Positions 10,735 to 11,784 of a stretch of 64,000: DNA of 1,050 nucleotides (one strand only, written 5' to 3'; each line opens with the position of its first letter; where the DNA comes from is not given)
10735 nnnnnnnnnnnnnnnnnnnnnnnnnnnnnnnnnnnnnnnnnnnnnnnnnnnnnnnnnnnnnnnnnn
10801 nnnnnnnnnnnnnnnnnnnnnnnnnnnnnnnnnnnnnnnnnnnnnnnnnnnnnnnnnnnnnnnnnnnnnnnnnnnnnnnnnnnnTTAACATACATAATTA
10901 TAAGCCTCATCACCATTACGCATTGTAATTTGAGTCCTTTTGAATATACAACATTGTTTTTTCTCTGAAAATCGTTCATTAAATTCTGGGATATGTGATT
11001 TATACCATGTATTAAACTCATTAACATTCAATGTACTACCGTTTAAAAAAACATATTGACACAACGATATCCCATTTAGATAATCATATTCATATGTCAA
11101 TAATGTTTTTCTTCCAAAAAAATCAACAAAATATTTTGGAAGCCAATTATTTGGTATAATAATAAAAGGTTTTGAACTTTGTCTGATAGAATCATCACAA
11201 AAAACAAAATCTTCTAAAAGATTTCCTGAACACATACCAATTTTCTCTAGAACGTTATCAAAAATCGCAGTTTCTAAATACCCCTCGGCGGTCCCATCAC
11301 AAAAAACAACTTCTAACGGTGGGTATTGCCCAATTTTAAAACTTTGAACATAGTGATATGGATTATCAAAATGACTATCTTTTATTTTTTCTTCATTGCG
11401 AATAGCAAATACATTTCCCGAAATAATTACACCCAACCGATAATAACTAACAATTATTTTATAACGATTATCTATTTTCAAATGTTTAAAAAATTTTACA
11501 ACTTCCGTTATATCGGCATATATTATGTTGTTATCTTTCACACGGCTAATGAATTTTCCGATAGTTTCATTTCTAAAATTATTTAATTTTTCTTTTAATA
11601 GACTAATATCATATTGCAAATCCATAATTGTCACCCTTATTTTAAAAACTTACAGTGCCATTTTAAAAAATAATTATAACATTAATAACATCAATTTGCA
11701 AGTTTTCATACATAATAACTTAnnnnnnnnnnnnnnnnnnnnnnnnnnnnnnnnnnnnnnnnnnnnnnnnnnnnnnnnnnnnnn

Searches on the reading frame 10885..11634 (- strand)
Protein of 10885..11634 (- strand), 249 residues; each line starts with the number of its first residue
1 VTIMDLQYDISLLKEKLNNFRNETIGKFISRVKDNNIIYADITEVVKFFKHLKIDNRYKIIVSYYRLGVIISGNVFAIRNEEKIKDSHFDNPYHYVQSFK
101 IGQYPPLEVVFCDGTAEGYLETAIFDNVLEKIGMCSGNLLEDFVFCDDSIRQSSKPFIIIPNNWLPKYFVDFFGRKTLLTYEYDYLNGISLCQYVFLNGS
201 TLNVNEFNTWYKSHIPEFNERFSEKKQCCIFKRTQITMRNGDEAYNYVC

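Call 10: search_protein_families(library=pfam, proteins=[window:10885-11634:-], max_evalue=0.01)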
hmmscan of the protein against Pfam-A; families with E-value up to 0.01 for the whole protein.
window:10885-11634:- (249 aa): 0 families

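Call 24: search_protein_families(library=phrogs, proteins=[window:10885-11634:-], max_evalue=0.01)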
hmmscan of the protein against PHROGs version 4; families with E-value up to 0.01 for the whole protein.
window:10885-11634:- (249 aa): 0 families

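Call 39: find_homologous_proteins(query=window:10888-11634:-, max_evalue=0.001)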
Query window:10888-11634:- (249 aa): 2 proteins with E <= 0.001 among 146 candidates.
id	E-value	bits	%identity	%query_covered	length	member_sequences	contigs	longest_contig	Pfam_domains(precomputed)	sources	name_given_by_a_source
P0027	6.5e-165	565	100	99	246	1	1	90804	-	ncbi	-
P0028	2.2e-122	425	78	98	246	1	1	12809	-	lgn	-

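Call 40: find_encoding_contigs(protein=P0028, flank=10000, max_places=5)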
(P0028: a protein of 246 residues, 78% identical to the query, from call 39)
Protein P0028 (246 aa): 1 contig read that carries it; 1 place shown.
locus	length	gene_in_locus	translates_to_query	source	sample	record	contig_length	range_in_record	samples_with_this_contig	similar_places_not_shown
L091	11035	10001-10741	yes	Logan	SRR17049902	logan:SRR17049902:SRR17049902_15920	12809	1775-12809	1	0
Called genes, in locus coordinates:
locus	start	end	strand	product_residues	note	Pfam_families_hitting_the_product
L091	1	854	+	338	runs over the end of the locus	PF00005:ABC_tran, PF13304:AAA_21 (weak)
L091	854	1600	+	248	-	PF01061:ABC2_membrane (weak), PF12730:ABC2_membrane_4 (weak), PF12698:ABC2_membrane_3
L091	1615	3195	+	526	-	PF09822:ABC_transp_aux (weak)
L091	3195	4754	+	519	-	PF14238:DUF4340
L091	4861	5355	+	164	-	PF02559:CarD_TRCF_RID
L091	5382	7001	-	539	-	PF00664:ABC_membrane, PF00005:ABC_tran, PF02463:SMC_N (faint)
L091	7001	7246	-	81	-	-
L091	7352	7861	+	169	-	PF19601:DUF6106 (weak)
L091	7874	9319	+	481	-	PF03853:YjeF_N, PF01256:Carb_kinase, PF08543:Phos_pyr_kin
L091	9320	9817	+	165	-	-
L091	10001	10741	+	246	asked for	-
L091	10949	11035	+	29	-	?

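Call 71: search_protein_families(library=padloc, proteins=[window:10888-11634:-], max_evalue=0.01)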
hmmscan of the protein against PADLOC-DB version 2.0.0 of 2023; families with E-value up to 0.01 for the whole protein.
window:10888-11634:- (249 aa): 0 families

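Call 72: search_protein_families(library=ncbifam, proteins=[window:10888-11634:-], max_evalue=0.01)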
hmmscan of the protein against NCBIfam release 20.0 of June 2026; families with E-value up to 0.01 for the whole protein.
window:10888-11634:- (249 aa): 0 families

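Call 78: search_protein_representatives(protein=window:10888-11625:-)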
Query: 246 residues. Proteins with E-value up to 0.001 (for the whole library): 23; up to 1e-10: 5; up to 1e-30: 2. The best 23 are listed.
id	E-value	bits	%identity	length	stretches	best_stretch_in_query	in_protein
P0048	3.7e-71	255.8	50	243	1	1-244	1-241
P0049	2.9e-51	190.6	40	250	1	16-245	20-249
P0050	1.2e-17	80.5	31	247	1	4-240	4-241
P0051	1.6e-12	63.7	34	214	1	30-198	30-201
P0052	5.2e-12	62.1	31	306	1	18-197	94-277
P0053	4.1e-09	52.6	34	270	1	28-232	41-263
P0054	3.5e-08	49.5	27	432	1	29-236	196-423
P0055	1.5e-07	47.5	27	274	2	29-130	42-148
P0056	8.7e-06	41.7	30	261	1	44-236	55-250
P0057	1.0e-05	41.4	29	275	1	23-130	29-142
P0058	1.4e-05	41.0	30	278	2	29-124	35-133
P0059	3.3e-05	39.8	32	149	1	2-129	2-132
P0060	4.7e-05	39.3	26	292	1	32-231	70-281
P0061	8.0e-05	38.5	34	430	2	29-124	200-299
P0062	1.3e-04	37.8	25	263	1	27-234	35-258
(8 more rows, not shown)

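Call 82: search_solved_structures(query=A3, max_evalue=1)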
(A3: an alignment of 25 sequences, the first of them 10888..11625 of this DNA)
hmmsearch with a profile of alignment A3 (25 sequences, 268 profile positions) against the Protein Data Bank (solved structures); distinct sequences matched with E-value up to 1: 0.

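Call 83: search_protein_families(library=pfam, alignment_id=A3, max_evalue=0.01)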
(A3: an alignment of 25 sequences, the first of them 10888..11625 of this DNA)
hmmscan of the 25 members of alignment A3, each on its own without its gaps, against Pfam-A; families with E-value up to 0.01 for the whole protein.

A. member 1, window:10888-11625:- (246 aa): 0 families

B. families by the number of members that match (of 25 scanned): 1 family
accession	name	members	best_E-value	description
PF24405.1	Pua-like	1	0.0048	Pua-like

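Call 94: predict_structure(alignment_id=A3)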
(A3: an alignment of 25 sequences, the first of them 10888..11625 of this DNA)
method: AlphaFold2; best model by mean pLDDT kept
length: 246 residues; sequences in the alignment: 25
mean_pLDDT: 85.2   pTM: 0.87
mean pLDDT of the five models: 85.2, 84.8, 83.1, 82.6, 80.8
residues with pLDDT >= 90: 115; 70-90: 103; 50-70: 22; < 50: 6
segments of 3 or more residues with pLDDT < 50: 241-246
pLDDT, mean of each block of 10 residues (from residue 1): 84 90 81 87 97 96 86 94 63 71 96 96 94 85 71 81 93 94 85 89 78 88 93 81 38
secondary structure, 60 per line:
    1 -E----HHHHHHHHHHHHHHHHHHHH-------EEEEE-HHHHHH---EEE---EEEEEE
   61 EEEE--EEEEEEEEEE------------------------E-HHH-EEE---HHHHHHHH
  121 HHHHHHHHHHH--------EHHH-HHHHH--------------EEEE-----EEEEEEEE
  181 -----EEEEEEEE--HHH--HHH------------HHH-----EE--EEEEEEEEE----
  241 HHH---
elements in order: H7-26 E34-38 H40-45 E49-51 E55-64 E67-76 E107-109 H113-131 H145-149 E164-167 E173-180 E186-193 E228-236

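Call 98: fold_search(model_id=the predicted structure, library=pdb)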
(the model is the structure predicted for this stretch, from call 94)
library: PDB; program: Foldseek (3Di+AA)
matches with E <= 10: 518; with E <= 0.001: 0
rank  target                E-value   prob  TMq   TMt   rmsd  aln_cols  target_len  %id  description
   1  3k44_B                9.1e-02  0.15  0.14  0.22  16.8       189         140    8  Crystal Structure of Drosophila melanogaster Pur-alpha (released 2009-10-27)
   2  6ci7_B                1.4e-01  0.06  0.15  0.12  17.7       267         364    7  The structure of YcaO from Methanopyrus kandleri bound with AMPPCP and Mg2+ (released 2018-03-21)
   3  6fkm_B                1.4e-01  0.04  0.13  0.08  18.3       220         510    9  Drosophila Plexin A in complex with Semaphorin 1b (released 2019-02-06)
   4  4qan_B                1.5e-01  0.05  0.13  0.10  18.9       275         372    9  Crystal structure of a cystatin-like protein (RUMGNA_02398) from Ruminococcus gnavus ATCC 29149 at 2.10 A resolution (released 2014-07-23)
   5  3k44_A                1.6e-01  0.14  0.14  0.22  16.5       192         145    8  Crystal Structure of Drosophila melanogaster Pur-alpha (released 2009-10-27)
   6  8chv_B                1.6e-01  0.09  0.12  0.18  16.6       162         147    7  Crystal structure of human PURA (fragment Glu57-Glu212, PUR repeat I and II) R140P mutant (released 2024-02-21)
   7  5fgp_A                1.7e-01  0.10  0.14  0.21  16.6       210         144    8  Crystal structure of D. melanogaster Pur-alpha repeat I-II in complex with DNA. (released 2016-01-20)
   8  6fkn_B                1.8e-01  0.06  0.14  0.09  18.9       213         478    9  Drosophila Plexin A in complex with Semaphorin 1b (released 2019-02-06)
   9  6fkn_D                2.0e-01  0.06  0.15  0.09  13.8       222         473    7  Drosophila Plexin A in complex with Semaphorin 1b (released 2019-02-06)
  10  3it8_D                2.3e-01  0.06  0.18  0.15  21.1       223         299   11  Crystal structure of TNF alpha complexed with a poxvirus MHC-related TNF binding protein (released 2009-10-20)
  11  2bol_A                2.9e-01  0.03  0.10  0.09  19.5       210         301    8  CRYSTAL STRUCTURE AND ASSEMBLY OF TSP36, A METAZOAN SMALL HEAT SHOCK PROTEIN (released 2005-09-23)
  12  6fkk_A                2.9e-01  0.03  0.13  0.08  18.5       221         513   10  Drosophila Semaphorin 1b, extracellular domains 1-2 (released 2019-02-06)
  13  9c4k_B                3.1e-01  0.05  0.11  0.03  21.1       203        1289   10  Yersinia entomophaga holotoxin complex in prepore conformation (released 2025-12-31)
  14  6ci7_D                3.1e-01  0.03  0.14  0.11  18.1       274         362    8  The structure of YcaO from Methanopyrus kandleri bound with AMPPCP and Mg2+ (released 2018-03-21)
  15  2e3p_A                3.3e-01  0.06  0.17  0.17  17.5       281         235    7  Crystal structure of CERT START domain in complex with C16-cearmide (P1) (released 2007-12-18)
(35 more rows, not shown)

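Call 102: fold_search(model_id=the predicted structure, library=viral)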
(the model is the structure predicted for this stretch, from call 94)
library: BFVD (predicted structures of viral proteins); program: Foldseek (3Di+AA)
matches with E <= 10: 925; with E <= 0.001: 1
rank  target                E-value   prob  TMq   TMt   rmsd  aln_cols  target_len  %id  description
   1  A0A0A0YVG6            5.4e-04  0.69  0.18  0.06  16.8       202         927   15  Uncharacterized protein [Erwinia phage phiEa2809]
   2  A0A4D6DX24            2.6e-03  0.41  0.17  0.16  18.2       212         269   13  Uncharacterized protein [Edwardsiella phage pEt-SU]
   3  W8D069                3.6e-03  0.16  0.14  0.14  19.6       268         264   10  Uncharacterized protein [Erwinia phage PhiEaH1]
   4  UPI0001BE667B         3.2e-02  0.11  0.18  0.15  20.4       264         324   11  (no name look-up for this kind of identifier)
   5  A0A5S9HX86            3.6e-02  0.09  0.16  0.09  20.1       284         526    8  Uncharacterized protein [Tenacibaculum phage PTm1]
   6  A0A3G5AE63            3.8e-02  0.06  0.13  0.12  20.4       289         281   10  Uncharacterized protein [Hyperionvirus sp.]
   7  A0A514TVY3            4.3e-02  0.11  0.17  0.19  17.7       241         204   10  Uncharacterized protein [Aeromonas phage D3]
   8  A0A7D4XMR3            4.6e-02  0.06  0.14  0.04  22.4       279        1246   11  Polyprotein (Fragment) [PNG bee virus 9]
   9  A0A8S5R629            4.9e-02  0.06  0.14  0.14  18.8       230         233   13  Uncharacterized protein [Myoviridae sp. ctaOv25]
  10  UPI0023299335         6.6e-02  0.09  0.17  0.16  19.3       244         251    9  (no name look-up for this kind of identifier)
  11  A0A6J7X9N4            8.0e-02  0.08  0.13  0.04  17.5       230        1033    7  Uncharacterized protein [uncultured Caudovirales phage]
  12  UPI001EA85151         8.5e-02  0.10  0.16  0.16  17.5       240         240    6  (no name look-up for this kind of identifier)
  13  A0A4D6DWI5            9.6e-02  0.08  0.14  0.14  22.1       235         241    8  Uncharacterized protein [Edwardsiella phage pEt-SU]
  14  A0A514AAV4            9.6e-02  0.06  0.13  0.14  16.0       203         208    9  Uncharacterized protein [Bacillus phage Karezi]
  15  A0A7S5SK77            1.1e-01  0.12  0.15  0.19  15.6       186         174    6  (no name in the UniProt tables at hand)
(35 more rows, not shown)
